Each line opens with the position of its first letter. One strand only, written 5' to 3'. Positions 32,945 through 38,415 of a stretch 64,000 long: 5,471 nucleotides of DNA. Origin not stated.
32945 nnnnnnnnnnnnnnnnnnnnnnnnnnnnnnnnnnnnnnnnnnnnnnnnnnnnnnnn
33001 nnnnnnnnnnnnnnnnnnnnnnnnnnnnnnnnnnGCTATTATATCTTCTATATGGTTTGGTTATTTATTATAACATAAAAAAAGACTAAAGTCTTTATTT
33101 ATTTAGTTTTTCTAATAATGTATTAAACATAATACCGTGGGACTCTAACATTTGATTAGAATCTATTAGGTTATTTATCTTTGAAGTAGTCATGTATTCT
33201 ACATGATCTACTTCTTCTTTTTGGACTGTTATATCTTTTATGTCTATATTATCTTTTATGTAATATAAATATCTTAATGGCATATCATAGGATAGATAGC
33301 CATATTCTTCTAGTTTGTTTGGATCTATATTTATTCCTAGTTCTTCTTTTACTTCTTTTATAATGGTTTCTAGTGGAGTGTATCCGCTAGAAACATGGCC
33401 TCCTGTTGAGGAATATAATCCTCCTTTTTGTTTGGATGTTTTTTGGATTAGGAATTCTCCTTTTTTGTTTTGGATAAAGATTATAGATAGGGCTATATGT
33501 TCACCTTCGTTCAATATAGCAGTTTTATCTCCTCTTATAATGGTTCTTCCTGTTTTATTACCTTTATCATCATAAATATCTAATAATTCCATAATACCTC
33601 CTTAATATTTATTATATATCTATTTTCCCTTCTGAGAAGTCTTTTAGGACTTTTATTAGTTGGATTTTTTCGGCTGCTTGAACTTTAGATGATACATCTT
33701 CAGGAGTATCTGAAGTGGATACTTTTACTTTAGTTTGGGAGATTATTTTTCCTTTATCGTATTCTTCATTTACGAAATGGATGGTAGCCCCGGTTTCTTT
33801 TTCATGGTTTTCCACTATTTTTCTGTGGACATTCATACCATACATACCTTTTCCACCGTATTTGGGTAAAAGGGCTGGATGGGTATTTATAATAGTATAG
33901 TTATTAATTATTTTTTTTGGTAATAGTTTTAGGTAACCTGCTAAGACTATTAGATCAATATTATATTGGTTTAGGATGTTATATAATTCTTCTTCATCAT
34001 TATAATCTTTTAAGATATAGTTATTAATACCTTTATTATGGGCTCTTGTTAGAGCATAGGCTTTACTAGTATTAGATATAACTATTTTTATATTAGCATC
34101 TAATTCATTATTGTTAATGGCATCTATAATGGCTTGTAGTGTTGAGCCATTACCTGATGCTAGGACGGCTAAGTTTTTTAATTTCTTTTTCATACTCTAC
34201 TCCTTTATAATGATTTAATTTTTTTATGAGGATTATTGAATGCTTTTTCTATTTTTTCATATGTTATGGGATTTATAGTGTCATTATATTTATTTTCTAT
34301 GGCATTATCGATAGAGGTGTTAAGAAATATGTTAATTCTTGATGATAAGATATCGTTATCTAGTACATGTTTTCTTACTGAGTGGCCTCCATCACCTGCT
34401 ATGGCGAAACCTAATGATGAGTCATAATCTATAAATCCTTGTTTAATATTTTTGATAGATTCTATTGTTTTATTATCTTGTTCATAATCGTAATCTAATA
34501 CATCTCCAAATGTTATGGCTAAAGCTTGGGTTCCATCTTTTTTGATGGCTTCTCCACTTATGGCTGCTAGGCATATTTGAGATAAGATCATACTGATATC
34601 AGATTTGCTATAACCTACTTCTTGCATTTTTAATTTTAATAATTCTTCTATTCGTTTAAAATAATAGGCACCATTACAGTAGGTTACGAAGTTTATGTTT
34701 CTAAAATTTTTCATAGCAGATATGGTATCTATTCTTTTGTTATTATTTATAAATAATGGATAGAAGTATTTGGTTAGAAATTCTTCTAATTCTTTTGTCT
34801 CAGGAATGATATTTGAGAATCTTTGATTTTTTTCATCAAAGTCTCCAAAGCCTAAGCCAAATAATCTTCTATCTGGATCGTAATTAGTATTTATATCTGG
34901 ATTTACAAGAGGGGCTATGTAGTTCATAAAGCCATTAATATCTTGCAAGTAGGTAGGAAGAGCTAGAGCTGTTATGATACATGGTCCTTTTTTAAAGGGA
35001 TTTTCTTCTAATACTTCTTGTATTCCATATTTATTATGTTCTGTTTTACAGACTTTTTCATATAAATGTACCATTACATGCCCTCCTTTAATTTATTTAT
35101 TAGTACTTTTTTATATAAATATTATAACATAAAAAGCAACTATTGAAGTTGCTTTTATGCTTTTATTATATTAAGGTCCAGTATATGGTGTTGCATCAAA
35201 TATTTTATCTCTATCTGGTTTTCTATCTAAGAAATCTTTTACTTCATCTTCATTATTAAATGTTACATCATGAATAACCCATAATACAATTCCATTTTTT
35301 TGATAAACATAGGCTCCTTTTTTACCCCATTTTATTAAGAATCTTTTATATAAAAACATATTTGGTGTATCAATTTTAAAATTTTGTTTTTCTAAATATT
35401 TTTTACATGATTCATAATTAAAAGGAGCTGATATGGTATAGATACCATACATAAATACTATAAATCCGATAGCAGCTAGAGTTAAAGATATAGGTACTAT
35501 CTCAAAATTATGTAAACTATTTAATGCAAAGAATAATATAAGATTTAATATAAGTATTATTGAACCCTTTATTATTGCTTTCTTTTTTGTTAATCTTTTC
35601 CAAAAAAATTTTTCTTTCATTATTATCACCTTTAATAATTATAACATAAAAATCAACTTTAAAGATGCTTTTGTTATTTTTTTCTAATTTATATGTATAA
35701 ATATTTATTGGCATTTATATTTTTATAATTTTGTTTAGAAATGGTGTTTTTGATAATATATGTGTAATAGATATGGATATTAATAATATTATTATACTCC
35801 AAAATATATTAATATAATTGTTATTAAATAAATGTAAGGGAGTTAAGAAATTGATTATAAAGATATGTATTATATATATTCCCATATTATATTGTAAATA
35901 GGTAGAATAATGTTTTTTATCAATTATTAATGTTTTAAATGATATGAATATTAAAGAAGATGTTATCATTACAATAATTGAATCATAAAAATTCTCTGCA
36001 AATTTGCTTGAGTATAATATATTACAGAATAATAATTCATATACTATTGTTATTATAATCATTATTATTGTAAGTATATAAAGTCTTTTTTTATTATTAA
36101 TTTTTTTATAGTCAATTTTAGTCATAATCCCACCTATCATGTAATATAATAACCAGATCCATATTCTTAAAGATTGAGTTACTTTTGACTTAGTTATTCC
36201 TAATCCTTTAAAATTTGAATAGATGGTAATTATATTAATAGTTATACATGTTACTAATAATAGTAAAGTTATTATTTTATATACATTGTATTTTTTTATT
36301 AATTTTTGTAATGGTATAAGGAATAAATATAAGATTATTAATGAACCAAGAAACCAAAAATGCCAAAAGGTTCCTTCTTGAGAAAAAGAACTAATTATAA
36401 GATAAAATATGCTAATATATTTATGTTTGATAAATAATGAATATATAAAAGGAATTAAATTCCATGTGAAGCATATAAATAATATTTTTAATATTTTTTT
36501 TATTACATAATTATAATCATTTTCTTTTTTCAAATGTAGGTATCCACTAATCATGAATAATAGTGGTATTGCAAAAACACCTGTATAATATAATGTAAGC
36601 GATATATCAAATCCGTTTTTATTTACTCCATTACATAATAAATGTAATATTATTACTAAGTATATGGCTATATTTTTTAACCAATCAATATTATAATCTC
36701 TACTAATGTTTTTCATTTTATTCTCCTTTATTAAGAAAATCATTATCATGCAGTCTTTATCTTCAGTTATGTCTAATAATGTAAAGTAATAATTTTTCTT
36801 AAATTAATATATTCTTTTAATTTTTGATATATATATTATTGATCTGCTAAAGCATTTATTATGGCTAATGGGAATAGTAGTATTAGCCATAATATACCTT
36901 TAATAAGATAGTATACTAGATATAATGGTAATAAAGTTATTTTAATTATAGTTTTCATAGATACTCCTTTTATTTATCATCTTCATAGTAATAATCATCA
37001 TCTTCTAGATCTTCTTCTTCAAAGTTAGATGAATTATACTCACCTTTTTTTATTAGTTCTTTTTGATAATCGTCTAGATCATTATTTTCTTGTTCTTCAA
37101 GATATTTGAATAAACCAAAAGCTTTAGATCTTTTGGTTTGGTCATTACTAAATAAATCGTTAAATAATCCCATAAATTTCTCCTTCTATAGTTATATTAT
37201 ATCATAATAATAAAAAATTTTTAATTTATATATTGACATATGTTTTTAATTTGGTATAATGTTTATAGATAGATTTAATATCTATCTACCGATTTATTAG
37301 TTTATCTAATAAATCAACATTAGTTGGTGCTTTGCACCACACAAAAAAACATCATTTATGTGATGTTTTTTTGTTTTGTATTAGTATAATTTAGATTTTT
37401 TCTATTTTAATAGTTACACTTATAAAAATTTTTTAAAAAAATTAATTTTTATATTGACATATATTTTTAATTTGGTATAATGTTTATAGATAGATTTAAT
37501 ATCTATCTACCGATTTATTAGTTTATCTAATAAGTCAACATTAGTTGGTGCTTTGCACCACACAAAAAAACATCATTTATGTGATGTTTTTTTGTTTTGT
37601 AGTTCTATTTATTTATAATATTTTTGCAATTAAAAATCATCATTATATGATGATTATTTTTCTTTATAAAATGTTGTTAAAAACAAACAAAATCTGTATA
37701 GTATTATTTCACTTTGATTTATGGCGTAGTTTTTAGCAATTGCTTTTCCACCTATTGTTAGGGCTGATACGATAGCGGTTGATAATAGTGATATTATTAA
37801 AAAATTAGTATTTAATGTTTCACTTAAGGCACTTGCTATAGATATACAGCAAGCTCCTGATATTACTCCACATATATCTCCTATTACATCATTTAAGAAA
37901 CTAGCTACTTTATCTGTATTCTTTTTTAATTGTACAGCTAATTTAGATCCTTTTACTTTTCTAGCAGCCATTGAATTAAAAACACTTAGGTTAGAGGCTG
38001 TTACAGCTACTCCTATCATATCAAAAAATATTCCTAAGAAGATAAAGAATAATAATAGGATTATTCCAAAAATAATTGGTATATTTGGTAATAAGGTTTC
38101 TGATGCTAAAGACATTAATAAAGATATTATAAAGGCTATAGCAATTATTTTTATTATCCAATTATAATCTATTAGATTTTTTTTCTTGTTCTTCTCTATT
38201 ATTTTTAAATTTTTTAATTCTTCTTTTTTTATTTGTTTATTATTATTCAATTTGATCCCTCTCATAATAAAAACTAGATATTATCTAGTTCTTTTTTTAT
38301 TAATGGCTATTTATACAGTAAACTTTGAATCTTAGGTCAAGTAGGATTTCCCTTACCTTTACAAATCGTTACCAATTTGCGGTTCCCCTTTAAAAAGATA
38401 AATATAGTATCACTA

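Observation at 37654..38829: ~525-nt promoter-to-hairpin structured RNA directly upstream of a 4-TM protein (OLE/oapA-like layout or a new large ncRNA)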

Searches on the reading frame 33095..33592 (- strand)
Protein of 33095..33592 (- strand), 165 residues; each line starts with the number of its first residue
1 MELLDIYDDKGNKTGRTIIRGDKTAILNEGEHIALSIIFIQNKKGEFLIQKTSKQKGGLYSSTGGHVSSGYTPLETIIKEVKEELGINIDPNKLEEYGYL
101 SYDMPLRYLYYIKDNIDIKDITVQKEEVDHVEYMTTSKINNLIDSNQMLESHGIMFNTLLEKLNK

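Call 60: search_protein_families(library=pfam, proteins=[window:33095-33592:-], max_evalue=0.0001)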
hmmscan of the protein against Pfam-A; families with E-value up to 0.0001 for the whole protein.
window:33095-33592:- (165 aa): 1 family
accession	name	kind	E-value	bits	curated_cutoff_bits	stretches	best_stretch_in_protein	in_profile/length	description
PF00293.34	NUDIX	-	1e-11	45.4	21.1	1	32-139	3-118/134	NUDIX domain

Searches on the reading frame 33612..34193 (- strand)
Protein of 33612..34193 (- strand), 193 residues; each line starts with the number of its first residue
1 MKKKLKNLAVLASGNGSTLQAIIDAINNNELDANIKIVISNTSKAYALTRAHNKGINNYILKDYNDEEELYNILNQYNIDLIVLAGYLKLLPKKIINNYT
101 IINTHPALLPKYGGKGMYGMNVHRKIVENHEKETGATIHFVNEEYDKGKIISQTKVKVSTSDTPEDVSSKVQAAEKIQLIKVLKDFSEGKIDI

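Call 60: search_protein_families(library=pfam, proteins=[window:33612-34193:-], max_evalue=0.0001)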
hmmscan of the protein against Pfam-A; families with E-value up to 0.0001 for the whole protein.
window:33612-34193:- (193 aa): 1 family
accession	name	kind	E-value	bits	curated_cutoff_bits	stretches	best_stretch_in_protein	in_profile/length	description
PF00551.24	Formyl_trans_N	-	2.6e-43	148.3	26.1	1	6-183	1-181/181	Formyl transferase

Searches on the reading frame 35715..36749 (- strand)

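Call 5: search_protein_families(library=pfam, proteins=[window:35715-36749:-], max_evalue=0.01)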
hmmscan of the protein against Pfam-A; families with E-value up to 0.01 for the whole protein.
window:35715-36749:- (344 aa): 1 family
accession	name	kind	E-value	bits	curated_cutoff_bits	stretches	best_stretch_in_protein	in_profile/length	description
PF01757.29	Acyl_transf_3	-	2.6e-27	96.2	31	1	19-328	2-322/326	Acyltransferase domain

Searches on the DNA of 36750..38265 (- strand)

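Call 20: search_rna_families(sources=[L082, L003, L005, L007, L010, L011, L015, L016, L018, L020, L021, L024, L027, L028, L032, L037, L043, L057, L062, L076], threshold=gathering)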
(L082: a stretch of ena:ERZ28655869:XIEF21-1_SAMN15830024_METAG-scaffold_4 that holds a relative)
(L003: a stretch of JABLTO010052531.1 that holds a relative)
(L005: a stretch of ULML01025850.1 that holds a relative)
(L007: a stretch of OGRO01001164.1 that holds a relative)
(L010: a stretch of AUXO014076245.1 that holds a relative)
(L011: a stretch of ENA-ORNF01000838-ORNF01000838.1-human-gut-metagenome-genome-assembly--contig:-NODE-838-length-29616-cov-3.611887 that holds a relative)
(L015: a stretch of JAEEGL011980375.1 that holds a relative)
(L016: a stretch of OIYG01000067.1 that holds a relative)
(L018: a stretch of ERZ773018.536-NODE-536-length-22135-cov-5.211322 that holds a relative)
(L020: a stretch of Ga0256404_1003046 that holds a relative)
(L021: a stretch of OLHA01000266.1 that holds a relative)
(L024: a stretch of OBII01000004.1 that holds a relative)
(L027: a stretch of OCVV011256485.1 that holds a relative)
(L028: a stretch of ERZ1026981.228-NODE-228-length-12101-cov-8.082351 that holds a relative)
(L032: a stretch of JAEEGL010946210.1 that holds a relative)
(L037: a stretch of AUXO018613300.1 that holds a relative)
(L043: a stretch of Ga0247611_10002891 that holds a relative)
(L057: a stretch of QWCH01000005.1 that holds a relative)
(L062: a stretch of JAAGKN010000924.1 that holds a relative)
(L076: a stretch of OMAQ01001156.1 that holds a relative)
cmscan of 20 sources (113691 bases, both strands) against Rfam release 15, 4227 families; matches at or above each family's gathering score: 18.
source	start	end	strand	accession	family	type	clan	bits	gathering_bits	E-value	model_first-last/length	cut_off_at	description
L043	1757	2369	+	RF01071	OLE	Gene;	-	417.6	50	5.4e-119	1-616/616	no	Ornate Large Extremophilic RNA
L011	1813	2425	+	RF01071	OLE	Gene;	-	412.6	50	1.6e-117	1-616/616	no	Ornate Large Extremophilic RNA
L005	1825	2439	+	RF01071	OLE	Gene;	-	412.2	50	2.1e-117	1-616/616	no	Ornate Large Extremophilic RNA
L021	1815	2422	+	RF01071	OLE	Gene;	-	399.9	50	9.2e-114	1-616/616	no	Ornate Large Extremophilic RNA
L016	1875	2458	+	RF01071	OLE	Gene;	-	399.6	50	1.2e-113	1-616/616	no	Ornate Large Extremophilic RNA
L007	1763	2373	+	RF01071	OLE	Gene;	-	390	50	8.1e-111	1-616/616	no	Ornate Large Extremophilic RNA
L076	1823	2488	+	RF01071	OLE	Gene;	-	378.3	50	2.5e-107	1-616/616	no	Ornate Large Extremophilic RNA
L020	1799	2380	+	RF01071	OLE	Gene;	-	375.4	50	1.8e-106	1-616/616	no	Ornate Large Extremophilic RNA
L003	955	1562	+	RF01071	OLE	Gene;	-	375.1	50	2.2e-106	1-616/616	no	Ornate Large Extremophilic RNA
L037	1859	2444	+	RF01071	OLE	Gene;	-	368.9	50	1.5e-104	1-616/616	no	Ornate Large Extremophilic RNA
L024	1831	2428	+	RF01071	OLE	Gene;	-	362.4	50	1.3e-102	1-616/616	no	Ornate Large Extremophilic RNA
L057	1859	2470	+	RF01071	OLE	Gene;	-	359.7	50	8.2e-102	1-616/616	no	Ornate Large Extremophilic RNA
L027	1799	2425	+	RF01071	OLE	Gene;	-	354.8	50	2.3e-100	1-616/616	no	Ornate Large Extremophilic RNA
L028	1886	2457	+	RF01071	OLE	Gene;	-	342.7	50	8.8e-97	1-616/616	no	Ornate Large Extremophilic RNA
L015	1847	2456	+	RF01071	OLE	Gene;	-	342.3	50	1.2e-96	1-616/616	no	Ornate Large Extremophilic RNA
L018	1844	2450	+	RF01071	OLE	Gene;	-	327.4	50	3e-92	1-616/616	no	Ornate Large Extremophilic RNA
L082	5442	5959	+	RF01071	OLE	Gene;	-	273.6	50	2.9e-76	1-616/616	no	Ornate Large Extremophilic RNA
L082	7284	7497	+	RF00230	T-box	Cis-reg; leader;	-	130.4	93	2e-28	1-219/219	no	T-box leader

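Call 21: search_rna_families(sources=[L001, L019, L026, L029, L033, L034, L036, L038, L045, L047, L048, L055, L056, L059, L064, L065, L067, L068, L070, L074], threshold=gathering)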
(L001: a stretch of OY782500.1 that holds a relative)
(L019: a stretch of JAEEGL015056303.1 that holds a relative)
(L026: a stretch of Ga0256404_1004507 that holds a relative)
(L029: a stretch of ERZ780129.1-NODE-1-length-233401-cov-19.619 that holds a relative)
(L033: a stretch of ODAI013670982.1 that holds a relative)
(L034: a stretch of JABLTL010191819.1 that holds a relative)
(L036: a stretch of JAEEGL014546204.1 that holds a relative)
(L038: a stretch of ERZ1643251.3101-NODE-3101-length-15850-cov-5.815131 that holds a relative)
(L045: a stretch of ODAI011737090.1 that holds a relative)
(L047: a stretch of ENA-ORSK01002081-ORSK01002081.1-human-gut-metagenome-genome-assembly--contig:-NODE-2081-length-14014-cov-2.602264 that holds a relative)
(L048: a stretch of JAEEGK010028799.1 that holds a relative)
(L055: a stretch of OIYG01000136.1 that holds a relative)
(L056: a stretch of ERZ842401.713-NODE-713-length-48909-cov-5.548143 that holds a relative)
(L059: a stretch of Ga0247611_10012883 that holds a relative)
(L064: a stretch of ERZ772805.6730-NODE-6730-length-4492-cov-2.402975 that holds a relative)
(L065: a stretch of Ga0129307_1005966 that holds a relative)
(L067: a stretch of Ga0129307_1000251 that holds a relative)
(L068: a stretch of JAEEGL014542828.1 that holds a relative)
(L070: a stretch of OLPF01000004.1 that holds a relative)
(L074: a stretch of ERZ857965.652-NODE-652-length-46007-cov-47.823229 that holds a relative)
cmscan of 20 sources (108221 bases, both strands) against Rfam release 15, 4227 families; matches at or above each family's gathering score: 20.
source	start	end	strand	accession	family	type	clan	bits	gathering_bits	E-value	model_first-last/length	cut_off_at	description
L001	2389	3004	+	RF01071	OLE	Gene;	-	461.7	50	4.1e-132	1-616/616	no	Ornate Large Extremophilic RNA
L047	1810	2421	+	RF01071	OLE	Gene;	-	433.4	50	1.1e-123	1-616/616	no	Ornate Large Extremophilic RNA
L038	1816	2429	+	RF01071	OLE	Gene;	-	415.5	50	2.1e-118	1-616/616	no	Ornate Large Extremophilic RNA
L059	1896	2502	+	RF01071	OLE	Gene;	-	413.3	50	9.4e-118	1-616/616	no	Ornate Large Extremophilic RNA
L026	1835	2447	+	RF01071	OLE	Gene;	-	412.9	50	1.2e-117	1-616/616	no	Ornate Large Extremophilic RNA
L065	1873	2479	+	RF01071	OLE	Gene;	-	409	50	1.8e-116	1-616/616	no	Ornate Large Extremophilic RNA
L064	1807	2473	+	RF01071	OLE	Gene;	-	407.4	50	5.2e-116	1-616/616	no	Ornate Large Extremophilic RNA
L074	1862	2458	+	RF01071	OLE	Gene;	-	405.3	50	2.3e-115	1-616/616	no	Ornate Large Extremophilic RNA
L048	1874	2482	+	RF01071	OLE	Gene;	-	383.2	50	8.3e-109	1-616/616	no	Ornate Large Extremophilic RNA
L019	1789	2386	+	RF01071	OLE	Gene;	-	381.2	50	3.3e-108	1-616/616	no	Ornate Large Extremophilic RNA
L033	1838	2429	+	RF01071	OLE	Gene;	-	376.1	50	1e-106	1-616/616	no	Ornate Large Extremophilic RNA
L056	1884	2493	+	RF01071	OLE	Gene;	-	369.2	50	1.1e-104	1-616/616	no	Ornate Large Extremophilic RNA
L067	1799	2401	+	RF01071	OLE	Gene;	-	368.3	50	2.1e-104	1-616/616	no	Ornate Large Extremophilic RNA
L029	1831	2428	+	RF01071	OLE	Gene;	-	362.4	50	1.2e-102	1-616/616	no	Ornate Large Extremophilic RNA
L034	1831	2428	+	RF01071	OLE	Gene;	-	359.6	50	8e-102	1-616/616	no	Ornate Large Extremophilic RNA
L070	1859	2470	+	RF01071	OLE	Gene;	-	356.5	50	6.9e-101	1-616/616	no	Ornate Large Extremophilic RNA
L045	1797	2401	+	RF01071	OLE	Gene;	-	354.3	50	3e-100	1-616/616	no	Ornate Large Extremophilic RNA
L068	1869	2421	+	RF01071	OLE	Gene;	-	317.3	50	2.9e-89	1-616/616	no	Ornate Large Extremophilic RNA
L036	1885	2465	+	RF01071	OLE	Gene;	-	308.4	50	1.3e-86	1-616/616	no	Ornate Large Extremophilic RNA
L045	5242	5315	+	RF00005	tRNA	Gene; tRNA;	CL00001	58.9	29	5.8e-10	1-71/71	no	tRNA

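Call 36: search_rna_families(sources=[L085, L086, L087, L088, L089, L090, L002, L066, L010, L032, L062, L055], threshold=evalue, max_evalue=0.001)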
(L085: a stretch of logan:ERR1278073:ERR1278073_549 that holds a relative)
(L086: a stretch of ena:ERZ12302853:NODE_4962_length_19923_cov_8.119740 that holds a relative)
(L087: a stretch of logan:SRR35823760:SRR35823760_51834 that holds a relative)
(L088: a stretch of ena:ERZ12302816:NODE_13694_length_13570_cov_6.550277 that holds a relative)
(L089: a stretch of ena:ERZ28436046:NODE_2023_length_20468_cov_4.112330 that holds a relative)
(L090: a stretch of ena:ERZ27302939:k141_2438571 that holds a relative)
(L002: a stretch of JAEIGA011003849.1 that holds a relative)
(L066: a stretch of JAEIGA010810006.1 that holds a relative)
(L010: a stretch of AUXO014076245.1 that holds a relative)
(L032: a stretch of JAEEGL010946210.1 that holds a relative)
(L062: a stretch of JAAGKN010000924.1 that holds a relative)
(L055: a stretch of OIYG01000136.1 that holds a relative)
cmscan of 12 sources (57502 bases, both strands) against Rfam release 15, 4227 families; matches with E-value up to 0.001: 8.
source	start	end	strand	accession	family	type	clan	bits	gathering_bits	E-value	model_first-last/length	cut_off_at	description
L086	1931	2457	+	RF01071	OLE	Gene;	-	287.2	50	1.3e-80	1-616/616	no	Ornate Large Extremophilic RNA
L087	1933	2456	+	RF01071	OLE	Gene;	-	282.1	50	4.2e-79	1-616/616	no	Ornate Large Extremophilic RNA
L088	1944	2460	+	RF01071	OLE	Gene;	-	279.3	50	2.8e-78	1-616/616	no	Ornate Large Extremophilic RNA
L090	1930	2457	+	RF01071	OLE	Gene;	-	273.3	50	1.8e-76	1-616/616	no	Ornate Large Extremophilic RNA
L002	89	621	+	RF01071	OLE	Gene;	-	273.2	50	1.9e-76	1-616/616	no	Ornate Large Extremophilic RNA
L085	1943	2459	+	RF01071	OLE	Gene;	-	270.6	50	1.1e-75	1-616/616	no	Ornate Large Extremophilic RNA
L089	1927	2457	+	RF01071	OLE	Gene;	-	270.5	50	1.2e-75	1-616/616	no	Ornate Large Extremophilic RNA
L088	3909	4089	+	RF00230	T-box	Cis-reg; leader;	-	76.8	93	6.5e-15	1-219/219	no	T-box leader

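Call 67: search_rna_families(source=window, start=36750, end=37700, threshold=evalue, max_evalue=1)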
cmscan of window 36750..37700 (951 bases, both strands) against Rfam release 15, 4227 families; matches with E-value up to 1: 2.
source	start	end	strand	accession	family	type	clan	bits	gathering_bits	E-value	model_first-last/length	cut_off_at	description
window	37307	37381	-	RF00242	ctRNA_pT181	Gene; antisense;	-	25.4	56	0.72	1-94/94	no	ctRNA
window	36960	37011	-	RF00355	snoR28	Gene; snRNA; snoRNA; CD-box;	-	20.6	45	0.64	1-78/78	no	Small nucleolar RNA snoR28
